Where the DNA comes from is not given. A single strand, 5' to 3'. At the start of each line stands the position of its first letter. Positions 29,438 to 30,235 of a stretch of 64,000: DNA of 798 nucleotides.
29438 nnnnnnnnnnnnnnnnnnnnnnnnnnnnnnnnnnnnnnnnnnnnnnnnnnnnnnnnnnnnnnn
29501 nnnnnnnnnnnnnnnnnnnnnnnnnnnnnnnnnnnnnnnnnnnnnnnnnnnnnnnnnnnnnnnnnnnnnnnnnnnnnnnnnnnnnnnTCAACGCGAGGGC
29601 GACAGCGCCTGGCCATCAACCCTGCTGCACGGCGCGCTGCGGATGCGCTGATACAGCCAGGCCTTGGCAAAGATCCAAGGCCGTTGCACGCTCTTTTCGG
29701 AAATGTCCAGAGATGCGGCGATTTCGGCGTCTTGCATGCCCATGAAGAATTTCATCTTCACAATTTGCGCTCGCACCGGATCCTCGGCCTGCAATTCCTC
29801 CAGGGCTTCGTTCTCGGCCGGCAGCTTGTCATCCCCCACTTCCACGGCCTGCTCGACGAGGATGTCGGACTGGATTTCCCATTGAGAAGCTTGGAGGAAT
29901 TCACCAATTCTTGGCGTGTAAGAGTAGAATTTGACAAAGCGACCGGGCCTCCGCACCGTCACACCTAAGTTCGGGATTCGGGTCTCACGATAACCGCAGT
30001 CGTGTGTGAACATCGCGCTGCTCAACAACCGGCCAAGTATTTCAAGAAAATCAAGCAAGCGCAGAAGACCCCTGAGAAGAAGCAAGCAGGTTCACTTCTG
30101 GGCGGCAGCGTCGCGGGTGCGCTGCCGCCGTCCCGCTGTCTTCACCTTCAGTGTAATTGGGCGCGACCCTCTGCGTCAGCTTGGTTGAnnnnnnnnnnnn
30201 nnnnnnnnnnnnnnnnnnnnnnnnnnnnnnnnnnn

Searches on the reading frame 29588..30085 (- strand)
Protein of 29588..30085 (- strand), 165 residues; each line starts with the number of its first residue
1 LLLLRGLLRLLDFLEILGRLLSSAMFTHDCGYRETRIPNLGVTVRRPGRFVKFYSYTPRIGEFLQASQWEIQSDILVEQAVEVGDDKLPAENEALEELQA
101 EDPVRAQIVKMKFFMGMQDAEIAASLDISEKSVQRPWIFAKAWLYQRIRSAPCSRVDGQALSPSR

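Call 11: search_protein_families(library=pfam, proteins=[window:29588-30085:-], max_evalue=0.001)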
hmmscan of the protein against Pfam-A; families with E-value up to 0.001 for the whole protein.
window:29588-30085:- (165 aa): 2 families
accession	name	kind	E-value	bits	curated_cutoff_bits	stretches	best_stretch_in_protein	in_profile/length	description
PF07638.17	Sigma70_ECF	-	4.6e-11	43.4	21.1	1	86-149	121-184/185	ECF sigma factor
PF08281.18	Sigma70_r4_2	-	0.00026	21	25.7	1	103-134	13-44/54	Sigma-70, region 4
